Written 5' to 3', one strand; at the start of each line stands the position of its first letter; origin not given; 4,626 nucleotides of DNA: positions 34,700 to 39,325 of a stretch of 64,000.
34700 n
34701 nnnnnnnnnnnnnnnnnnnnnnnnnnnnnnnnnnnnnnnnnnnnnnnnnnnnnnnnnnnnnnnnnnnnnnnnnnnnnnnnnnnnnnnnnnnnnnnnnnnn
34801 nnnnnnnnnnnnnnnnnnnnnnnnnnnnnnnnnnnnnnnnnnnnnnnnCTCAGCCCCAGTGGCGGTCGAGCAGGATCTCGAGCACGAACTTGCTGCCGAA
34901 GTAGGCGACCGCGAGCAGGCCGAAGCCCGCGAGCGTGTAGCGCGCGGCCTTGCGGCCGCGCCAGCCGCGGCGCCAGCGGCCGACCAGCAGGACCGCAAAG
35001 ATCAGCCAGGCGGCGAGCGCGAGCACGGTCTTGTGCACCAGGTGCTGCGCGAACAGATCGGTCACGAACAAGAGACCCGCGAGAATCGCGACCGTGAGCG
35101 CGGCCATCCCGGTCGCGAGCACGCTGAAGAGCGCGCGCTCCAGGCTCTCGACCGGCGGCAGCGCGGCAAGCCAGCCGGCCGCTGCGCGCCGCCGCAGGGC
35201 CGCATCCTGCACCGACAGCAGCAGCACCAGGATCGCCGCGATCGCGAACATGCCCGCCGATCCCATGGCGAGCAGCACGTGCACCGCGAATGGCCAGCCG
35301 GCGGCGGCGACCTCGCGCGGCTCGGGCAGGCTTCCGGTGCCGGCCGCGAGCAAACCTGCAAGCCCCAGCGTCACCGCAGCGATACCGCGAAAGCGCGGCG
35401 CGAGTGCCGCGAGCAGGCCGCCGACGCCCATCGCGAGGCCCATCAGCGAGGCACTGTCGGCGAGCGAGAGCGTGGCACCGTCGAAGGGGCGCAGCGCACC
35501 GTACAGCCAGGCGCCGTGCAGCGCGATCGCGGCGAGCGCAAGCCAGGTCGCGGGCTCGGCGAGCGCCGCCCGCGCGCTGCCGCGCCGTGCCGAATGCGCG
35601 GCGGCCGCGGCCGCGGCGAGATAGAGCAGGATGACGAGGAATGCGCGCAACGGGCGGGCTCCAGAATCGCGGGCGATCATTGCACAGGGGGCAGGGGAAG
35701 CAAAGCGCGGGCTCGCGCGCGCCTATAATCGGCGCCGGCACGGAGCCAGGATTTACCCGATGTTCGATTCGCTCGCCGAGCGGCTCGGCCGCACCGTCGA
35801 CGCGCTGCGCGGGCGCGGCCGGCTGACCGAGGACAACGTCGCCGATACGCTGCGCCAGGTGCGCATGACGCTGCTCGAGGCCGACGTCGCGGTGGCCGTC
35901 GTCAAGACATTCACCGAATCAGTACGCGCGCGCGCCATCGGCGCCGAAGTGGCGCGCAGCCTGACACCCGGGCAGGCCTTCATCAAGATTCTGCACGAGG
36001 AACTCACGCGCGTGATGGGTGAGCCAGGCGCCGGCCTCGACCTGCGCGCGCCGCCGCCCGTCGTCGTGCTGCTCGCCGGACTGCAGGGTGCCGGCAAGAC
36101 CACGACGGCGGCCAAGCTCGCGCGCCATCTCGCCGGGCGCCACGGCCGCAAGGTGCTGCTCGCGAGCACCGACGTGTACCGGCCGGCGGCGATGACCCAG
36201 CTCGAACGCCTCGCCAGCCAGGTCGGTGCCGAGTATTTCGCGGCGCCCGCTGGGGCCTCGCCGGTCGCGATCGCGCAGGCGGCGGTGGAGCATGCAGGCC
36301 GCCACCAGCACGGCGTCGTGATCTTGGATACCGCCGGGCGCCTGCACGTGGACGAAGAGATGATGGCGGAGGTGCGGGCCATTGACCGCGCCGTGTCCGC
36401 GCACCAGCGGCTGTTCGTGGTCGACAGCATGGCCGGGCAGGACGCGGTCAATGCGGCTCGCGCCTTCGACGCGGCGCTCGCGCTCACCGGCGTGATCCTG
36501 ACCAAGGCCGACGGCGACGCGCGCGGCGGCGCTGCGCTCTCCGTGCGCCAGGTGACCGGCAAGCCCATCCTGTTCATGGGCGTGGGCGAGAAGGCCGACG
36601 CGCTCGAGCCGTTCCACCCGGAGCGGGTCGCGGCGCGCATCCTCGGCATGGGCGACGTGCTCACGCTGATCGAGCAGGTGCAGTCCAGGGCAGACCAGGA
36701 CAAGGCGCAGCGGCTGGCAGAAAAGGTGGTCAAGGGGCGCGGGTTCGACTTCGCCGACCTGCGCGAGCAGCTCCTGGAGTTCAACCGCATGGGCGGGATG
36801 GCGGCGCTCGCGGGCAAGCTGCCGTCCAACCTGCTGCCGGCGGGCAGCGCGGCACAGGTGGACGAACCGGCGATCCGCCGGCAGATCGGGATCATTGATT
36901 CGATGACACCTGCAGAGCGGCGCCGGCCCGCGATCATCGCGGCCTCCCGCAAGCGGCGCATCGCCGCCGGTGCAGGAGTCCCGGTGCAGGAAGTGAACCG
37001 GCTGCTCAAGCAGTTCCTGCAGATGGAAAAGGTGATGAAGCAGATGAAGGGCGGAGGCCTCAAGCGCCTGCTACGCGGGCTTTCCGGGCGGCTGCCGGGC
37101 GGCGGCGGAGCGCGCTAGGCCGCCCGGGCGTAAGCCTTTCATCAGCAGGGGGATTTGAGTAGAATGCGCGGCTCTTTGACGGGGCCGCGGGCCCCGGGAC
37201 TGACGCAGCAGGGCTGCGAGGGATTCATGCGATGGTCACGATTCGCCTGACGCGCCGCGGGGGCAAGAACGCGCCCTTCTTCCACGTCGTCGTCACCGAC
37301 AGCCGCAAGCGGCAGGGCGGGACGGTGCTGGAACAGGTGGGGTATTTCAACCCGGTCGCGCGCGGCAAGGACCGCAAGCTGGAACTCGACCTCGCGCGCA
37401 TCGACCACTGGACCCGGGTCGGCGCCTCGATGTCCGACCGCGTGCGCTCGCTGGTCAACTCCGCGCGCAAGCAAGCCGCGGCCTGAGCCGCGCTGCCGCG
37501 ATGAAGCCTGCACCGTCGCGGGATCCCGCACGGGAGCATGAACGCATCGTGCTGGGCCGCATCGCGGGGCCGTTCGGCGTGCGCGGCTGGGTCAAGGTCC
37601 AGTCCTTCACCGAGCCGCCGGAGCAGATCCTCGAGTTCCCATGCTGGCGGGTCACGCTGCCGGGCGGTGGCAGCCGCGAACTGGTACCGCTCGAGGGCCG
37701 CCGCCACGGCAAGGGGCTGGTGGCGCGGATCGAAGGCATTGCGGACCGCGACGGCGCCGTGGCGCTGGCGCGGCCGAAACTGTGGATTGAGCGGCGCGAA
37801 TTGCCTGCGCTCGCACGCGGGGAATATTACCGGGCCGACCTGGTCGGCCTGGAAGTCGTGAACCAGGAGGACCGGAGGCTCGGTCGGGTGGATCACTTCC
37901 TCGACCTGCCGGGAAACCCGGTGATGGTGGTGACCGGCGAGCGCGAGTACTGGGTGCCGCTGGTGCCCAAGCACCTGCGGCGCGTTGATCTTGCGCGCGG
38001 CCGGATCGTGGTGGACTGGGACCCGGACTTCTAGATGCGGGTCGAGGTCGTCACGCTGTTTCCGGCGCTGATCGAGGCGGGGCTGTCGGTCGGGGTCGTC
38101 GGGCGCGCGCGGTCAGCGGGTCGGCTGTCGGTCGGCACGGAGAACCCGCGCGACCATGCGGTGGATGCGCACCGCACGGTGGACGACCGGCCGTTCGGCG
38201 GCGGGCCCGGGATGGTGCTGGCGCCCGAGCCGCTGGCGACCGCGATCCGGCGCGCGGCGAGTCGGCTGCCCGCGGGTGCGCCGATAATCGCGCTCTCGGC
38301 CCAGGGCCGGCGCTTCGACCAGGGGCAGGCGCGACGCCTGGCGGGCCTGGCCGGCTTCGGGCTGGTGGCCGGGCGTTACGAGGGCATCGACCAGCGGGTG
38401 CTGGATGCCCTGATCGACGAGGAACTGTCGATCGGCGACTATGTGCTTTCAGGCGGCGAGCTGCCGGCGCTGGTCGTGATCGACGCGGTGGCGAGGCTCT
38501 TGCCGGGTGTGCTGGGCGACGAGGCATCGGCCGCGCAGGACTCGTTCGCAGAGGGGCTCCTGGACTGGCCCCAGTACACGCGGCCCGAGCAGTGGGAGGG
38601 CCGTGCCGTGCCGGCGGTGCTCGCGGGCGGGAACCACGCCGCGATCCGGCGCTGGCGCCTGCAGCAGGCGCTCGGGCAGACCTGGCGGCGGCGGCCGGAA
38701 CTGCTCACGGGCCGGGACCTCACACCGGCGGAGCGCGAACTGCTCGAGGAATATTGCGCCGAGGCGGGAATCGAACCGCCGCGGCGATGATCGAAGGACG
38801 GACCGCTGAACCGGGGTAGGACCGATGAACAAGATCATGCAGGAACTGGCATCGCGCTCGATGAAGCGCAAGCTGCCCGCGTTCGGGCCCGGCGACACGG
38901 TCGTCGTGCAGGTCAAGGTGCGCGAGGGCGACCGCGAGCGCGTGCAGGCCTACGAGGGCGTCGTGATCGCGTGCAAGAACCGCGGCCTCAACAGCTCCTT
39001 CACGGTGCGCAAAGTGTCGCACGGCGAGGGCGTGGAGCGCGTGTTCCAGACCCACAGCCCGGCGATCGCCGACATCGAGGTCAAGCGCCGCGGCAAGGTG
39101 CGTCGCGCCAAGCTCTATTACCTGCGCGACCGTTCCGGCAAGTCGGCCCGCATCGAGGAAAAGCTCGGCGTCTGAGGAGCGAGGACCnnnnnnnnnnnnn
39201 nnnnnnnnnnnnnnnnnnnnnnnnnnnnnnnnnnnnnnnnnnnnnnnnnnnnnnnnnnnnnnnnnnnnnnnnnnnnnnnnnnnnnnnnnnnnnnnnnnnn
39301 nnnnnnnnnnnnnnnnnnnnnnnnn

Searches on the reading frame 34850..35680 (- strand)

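Call 72: search_protein_families(library=pfam, proteins=[window:34850-35680:-], max_evalue=0.00001)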
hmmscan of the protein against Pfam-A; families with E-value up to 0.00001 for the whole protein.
window:34850-35680:- (276 aa): 1 family
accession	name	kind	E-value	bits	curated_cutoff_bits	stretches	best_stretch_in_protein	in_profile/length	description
PF01578.25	Cytochrom_C_asm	-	6.2e-25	88.5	29.9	1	79-270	39-211/212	Cytochrome C assembly protein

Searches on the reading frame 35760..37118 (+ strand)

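Call 72: search_protein_families(library=pfam, proteins=[window:35760-37118:+], max_evalue=0.00001)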
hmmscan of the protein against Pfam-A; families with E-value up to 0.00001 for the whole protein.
window:35760-37118:+ (452 aa): 6 families
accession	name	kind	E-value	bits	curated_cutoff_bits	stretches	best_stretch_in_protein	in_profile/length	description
PF00448.28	SRP54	-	3e-69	233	22.7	1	100-296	1-196/196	SRP54-type protein, GTPase domain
PF02978.25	SRP_SPB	-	2.7e-27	95.4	27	1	329-426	2-91/91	Signal peptide binding domain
PF02881.24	SRP54_N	-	2.2e-20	73.1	22.4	1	5-82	1-75/75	SRP54-type protein, helical bundle domain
PF13401.12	AAA_22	-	6.8e-08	33.3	27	1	103-213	8-111/130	AAA domain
PF01656.29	CbiA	-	5e-07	30.2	25.4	1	110-256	9-89/125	CobQ/CobB/MinD/ParA nucleotide binding domain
PF06414.18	Zeta_toxin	-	2.6e-06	27.4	22.3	1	99-144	15-58/199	Zeta toxin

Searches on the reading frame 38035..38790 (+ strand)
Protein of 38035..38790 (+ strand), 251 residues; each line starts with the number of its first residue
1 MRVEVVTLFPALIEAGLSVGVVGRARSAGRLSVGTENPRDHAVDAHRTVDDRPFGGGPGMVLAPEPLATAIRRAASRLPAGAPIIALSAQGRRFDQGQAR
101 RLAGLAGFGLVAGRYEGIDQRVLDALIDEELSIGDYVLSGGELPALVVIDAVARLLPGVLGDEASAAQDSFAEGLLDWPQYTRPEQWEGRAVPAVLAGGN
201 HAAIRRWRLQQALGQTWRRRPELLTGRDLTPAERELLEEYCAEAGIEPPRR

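Call 72: search_protein_families(library=pfam, proteins=[window:38035-38790:+], max_evalue=0.00001)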
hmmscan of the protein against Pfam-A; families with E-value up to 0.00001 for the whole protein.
window:38035-38790:+ (251 aa): 1 family
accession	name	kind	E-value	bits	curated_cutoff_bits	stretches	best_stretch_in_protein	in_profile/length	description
PF01746.26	tRNA_m1G_MT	-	6e-51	173.4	27.3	1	23-221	2-195/195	tRNA (Guanine-1)-methyltransferase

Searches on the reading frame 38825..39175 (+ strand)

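Call 72: search_protein_families(library=pfam, proteins=[window:38825-39175:+], max_evalue=0.00001)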
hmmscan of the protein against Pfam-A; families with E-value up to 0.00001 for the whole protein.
window:38825-39175:+ (116 aa): 1 family
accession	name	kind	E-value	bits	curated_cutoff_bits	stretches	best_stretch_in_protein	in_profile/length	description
PF01245.26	Ribosomal_L19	-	1.9e-48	163.5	22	1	4-113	2-111/111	Ribosomal protein L19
